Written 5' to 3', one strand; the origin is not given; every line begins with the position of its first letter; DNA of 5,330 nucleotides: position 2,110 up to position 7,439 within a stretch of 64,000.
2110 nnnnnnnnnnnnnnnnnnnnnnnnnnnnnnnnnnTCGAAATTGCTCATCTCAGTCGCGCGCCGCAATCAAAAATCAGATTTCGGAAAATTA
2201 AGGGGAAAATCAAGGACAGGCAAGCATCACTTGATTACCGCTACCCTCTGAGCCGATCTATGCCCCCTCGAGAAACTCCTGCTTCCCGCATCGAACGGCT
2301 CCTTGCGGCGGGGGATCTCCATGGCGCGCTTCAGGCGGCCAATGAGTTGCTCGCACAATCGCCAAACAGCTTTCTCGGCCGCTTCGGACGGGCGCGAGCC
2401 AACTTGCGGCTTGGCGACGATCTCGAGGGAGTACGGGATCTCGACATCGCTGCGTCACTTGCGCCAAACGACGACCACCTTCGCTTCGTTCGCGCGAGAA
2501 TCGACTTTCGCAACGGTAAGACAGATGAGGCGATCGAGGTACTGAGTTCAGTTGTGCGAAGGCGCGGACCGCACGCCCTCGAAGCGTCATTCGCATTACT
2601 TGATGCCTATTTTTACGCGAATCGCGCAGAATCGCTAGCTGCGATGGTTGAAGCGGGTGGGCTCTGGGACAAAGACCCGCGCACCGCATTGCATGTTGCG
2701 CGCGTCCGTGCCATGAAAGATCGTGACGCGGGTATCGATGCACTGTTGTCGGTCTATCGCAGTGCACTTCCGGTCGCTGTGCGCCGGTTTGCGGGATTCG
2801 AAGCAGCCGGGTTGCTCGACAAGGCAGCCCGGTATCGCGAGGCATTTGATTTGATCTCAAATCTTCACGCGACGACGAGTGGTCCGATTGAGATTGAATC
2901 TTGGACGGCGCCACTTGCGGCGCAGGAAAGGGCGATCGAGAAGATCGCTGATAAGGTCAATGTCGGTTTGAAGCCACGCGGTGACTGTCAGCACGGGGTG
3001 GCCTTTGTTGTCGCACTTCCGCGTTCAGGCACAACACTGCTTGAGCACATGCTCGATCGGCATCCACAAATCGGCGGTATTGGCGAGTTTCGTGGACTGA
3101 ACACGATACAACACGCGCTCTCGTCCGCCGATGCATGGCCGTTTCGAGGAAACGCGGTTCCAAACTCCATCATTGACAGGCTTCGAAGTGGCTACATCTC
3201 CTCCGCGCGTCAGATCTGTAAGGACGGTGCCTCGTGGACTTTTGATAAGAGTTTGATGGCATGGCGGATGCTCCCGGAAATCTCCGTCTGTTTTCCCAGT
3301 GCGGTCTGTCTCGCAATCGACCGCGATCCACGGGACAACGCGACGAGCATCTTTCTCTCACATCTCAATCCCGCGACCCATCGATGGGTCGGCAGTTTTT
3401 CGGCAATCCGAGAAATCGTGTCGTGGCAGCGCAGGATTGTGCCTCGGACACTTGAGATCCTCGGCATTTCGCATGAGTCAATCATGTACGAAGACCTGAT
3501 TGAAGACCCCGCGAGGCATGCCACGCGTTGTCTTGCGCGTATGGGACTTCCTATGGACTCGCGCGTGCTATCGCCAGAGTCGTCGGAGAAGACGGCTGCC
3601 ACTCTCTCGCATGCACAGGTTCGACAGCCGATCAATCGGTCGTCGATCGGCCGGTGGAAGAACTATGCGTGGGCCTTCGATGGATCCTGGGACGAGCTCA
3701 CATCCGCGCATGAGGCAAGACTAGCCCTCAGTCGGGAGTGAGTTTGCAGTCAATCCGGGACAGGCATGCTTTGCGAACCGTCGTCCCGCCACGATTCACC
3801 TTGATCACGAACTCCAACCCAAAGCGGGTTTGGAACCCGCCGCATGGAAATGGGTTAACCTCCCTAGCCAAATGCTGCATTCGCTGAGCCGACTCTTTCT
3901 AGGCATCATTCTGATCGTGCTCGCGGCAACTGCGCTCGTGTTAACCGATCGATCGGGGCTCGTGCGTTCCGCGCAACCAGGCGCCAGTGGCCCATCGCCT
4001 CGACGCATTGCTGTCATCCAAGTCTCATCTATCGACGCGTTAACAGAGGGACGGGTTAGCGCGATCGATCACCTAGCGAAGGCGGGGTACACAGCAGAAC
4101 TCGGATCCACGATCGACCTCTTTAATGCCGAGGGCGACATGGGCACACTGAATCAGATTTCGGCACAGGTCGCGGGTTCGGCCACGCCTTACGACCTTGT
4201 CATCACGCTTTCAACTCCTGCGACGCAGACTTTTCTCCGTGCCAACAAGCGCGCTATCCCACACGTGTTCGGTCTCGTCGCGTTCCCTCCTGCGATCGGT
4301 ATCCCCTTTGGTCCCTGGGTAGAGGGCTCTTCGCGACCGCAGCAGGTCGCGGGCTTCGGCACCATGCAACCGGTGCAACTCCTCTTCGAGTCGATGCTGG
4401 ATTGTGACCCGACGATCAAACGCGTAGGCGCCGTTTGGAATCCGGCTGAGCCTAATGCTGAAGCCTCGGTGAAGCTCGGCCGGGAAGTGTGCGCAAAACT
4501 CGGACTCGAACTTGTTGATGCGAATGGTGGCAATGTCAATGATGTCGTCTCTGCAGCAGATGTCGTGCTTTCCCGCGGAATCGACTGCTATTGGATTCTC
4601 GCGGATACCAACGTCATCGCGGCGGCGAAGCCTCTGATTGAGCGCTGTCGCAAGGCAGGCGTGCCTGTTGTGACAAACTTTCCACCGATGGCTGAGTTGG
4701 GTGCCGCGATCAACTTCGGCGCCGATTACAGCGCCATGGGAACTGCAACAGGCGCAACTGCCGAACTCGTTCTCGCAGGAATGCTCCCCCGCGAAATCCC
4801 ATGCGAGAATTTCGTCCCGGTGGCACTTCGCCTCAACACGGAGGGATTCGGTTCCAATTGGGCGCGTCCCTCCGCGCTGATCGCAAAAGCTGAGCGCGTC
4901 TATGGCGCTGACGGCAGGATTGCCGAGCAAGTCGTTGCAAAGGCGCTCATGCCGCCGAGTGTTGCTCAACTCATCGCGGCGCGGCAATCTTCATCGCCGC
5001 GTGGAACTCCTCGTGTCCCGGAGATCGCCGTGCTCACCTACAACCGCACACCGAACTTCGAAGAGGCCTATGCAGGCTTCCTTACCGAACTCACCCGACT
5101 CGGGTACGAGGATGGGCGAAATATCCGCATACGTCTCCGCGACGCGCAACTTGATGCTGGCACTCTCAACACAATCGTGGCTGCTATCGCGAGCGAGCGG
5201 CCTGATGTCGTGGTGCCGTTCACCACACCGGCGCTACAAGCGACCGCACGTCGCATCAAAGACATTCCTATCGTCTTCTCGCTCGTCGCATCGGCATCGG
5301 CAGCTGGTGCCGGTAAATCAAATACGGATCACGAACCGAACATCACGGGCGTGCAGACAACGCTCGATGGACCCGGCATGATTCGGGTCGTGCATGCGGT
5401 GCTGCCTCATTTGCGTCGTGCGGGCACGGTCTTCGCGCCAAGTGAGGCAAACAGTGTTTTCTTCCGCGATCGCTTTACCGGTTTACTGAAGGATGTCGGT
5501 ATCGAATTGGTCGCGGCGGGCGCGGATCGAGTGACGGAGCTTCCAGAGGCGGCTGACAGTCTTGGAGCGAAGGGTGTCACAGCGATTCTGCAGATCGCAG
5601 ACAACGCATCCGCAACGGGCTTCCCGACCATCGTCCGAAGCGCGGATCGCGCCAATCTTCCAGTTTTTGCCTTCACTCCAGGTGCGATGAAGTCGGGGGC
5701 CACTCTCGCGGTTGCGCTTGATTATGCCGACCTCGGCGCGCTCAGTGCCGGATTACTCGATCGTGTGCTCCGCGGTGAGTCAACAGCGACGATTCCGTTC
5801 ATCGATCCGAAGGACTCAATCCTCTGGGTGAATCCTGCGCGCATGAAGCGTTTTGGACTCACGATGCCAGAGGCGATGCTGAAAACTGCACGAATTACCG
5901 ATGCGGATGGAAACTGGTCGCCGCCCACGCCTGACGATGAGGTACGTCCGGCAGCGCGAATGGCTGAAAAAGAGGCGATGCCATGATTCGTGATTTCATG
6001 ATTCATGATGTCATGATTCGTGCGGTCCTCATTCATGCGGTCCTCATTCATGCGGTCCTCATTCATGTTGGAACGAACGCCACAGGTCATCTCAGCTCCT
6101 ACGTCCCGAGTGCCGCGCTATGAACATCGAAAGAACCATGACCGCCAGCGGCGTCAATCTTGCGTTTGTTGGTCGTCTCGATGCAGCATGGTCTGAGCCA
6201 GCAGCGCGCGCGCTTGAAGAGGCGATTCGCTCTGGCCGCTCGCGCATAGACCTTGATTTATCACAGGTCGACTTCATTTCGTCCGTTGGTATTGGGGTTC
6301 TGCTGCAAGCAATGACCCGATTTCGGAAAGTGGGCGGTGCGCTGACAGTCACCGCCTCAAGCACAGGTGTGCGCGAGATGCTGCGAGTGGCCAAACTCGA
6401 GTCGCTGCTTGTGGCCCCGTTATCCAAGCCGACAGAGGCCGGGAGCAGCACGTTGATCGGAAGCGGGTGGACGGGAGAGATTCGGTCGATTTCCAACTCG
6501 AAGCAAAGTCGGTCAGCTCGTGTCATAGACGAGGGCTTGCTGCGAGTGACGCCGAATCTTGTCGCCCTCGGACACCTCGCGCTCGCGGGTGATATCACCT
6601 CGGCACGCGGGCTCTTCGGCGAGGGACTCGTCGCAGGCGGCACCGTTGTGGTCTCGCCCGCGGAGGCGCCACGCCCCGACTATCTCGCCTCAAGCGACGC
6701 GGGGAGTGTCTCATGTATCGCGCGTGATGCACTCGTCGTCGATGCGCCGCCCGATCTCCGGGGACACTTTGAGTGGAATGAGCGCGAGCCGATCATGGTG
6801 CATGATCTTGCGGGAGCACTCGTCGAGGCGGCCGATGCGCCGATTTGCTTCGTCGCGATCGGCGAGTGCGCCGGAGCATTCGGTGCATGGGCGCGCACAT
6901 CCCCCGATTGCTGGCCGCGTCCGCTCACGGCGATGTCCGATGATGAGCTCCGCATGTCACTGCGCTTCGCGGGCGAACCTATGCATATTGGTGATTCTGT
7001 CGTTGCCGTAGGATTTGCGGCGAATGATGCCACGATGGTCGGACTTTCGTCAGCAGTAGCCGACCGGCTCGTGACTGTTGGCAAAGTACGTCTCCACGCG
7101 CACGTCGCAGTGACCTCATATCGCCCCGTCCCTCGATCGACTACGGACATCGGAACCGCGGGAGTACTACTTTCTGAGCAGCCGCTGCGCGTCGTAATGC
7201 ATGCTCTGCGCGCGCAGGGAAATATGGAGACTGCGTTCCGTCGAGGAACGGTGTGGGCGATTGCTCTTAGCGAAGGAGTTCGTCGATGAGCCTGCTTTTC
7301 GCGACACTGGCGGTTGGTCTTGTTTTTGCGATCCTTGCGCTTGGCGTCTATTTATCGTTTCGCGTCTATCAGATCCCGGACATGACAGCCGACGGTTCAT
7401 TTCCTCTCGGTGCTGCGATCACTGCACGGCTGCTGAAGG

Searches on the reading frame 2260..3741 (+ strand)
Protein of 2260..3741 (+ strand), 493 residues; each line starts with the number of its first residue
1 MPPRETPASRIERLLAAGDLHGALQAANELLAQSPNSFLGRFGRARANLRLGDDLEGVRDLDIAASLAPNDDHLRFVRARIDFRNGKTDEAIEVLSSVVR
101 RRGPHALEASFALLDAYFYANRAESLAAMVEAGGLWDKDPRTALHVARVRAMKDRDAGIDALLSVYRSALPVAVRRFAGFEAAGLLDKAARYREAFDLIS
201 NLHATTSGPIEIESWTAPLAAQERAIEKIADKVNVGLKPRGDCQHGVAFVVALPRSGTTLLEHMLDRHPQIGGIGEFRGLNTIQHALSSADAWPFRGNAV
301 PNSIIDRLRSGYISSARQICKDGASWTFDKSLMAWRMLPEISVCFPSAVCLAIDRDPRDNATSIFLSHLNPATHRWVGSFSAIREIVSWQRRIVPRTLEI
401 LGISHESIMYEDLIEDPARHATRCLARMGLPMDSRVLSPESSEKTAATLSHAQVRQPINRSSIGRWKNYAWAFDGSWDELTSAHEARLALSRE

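Call 15: search_protein_families(library=pfam, proteins=[window:2260-3741:+])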
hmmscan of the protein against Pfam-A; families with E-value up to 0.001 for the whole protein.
window:2260-3741:+ (493 aa): 6 families
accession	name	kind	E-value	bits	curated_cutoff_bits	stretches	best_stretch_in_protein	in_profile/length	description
PF13469.12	Sulfotransfer_3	-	1.1e-20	75.3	27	1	249-433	3-215/216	Sulfotransferase family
PF13428.12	TPR_14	-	5.2e-07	30.2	23.5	0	10-46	7-43/44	Tetratricopeptide repeat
PF14559.12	TPR_19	-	8.6e-07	29.6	25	0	64-102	17-55/68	Tetratricopeptide repeat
PF00685.33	Sulfotransfer_1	-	9.6e-06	25.6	22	1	249-448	5-194/255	Sulfotransferase domain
PF13432.12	TPR_16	-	2e-05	25.4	32.7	1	78-123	3-47/65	Tetratricopeptide repeat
PF13371.12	TPR_9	-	4.4e-05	23.8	35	1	13-81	4-72/73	Tetratricopeptide repeat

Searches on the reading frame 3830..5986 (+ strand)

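Call 15: search_protein_families(library=pfam, proteins=[window:3830-5986:+])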
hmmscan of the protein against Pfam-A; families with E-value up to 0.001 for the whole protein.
window:3830-5986:+ (718 aa): 2 families
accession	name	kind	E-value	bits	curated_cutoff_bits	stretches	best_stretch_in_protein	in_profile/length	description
PF04392.18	ABC_sub_bind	-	3.6e-82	276.3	25.9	2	398-688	1-290/293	ABC transporter substrate binding protein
PF13407.12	Peripla_BP_4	-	3.3e-08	33.8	35.1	0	219-309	22-112/258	Periplasmic binding protein domain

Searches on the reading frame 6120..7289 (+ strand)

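Call 15: search_protein_families(library=pfam, proteins=[window:6120-7289:+])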
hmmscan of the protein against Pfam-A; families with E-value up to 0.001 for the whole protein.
window:6120-7289:+ (389 aa): 2 families
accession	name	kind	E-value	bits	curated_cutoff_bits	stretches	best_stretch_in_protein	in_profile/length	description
PF01740.26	STAS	-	1.1e-11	44.9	22.6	1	14-97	13-97/106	STAS domain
PF13466.11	STAS_2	-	3.6e-11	43.5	29.2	1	15-93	2-79/80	STAS domain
